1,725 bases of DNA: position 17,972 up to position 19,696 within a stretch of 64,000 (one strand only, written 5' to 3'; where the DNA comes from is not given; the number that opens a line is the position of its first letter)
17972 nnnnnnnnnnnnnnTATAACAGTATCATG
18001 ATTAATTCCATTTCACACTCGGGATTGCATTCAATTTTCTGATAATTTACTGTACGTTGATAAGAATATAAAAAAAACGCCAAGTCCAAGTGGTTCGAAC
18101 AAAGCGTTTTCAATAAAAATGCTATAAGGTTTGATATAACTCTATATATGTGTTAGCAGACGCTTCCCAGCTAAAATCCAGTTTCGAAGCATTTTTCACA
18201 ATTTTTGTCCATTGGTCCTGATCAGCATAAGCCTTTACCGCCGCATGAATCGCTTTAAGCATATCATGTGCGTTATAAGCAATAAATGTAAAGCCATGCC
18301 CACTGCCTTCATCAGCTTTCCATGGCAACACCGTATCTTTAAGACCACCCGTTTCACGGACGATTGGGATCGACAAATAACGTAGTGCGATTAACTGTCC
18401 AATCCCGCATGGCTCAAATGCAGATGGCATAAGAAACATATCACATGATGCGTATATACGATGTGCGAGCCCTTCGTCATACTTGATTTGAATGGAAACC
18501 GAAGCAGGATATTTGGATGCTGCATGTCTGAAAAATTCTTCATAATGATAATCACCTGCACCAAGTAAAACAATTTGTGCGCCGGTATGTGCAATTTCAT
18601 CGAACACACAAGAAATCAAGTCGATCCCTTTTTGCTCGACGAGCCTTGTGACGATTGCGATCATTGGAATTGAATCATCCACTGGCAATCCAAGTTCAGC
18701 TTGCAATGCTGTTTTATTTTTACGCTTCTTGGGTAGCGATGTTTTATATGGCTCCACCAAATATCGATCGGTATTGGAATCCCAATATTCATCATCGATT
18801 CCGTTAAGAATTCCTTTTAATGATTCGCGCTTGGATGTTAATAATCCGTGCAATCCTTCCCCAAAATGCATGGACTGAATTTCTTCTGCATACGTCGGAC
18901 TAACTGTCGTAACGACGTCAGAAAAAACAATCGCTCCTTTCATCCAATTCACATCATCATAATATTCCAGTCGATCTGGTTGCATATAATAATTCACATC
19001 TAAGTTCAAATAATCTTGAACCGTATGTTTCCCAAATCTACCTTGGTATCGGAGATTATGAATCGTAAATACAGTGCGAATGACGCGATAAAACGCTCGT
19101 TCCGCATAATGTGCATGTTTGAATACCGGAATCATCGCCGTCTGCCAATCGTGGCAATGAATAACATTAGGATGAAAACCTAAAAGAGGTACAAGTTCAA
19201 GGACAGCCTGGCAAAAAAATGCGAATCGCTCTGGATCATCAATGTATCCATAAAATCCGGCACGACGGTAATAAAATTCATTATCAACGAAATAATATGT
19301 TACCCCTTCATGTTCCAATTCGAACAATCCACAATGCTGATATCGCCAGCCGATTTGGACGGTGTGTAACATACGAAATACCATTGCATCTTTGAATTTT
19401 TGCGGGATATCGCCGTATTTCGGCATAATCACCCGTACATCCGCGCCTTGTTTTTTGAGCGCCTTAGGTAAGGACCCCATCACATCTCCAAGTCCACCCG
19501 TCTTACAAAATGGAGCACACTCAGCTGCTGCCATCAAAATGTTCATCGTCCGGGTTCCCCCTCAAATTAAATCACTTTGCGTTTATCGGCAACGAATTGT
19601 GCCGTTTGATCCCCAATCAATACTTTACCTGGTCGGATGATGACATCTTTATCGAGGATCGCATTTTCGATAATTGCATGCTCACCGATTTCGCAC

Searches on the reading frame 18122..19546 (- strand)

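Call 25: search_protein_families(library=pfam, proteins=[window:18122-19546:-], max_evalue=0.00001)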
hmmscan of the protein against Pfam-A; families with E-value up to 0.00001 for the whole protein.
window:18122-19546:- (474 aa): 5 families
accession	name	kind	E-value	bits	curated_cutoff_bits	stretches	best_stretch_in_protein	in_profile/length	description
PF08323.17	Glyco_transf_5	-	7e-92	307.9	22.7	1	2-237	1-238/239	Starch synthase catalytic domain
PF00534.26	Glycos_transf_1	-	8.3e-12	45.4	26.4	1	294-449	16-168/172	Glycosyl transferases group 1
PF13439.12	Glyco_transf_4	-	3.2e-09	37.5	28.5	1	17-226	2-152/170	Glycosyltransferase Family 4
PF13579.12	Glyco_trans_4_4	-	9.7e-07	29.7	29.7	1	17-226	1-145/158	Glycosyl transferase 4-like domain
PF13692.12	Glyco_trans_1_4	-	2.5e-06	28.3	27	1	294-433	2-136/142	Glycosyl transferases group 1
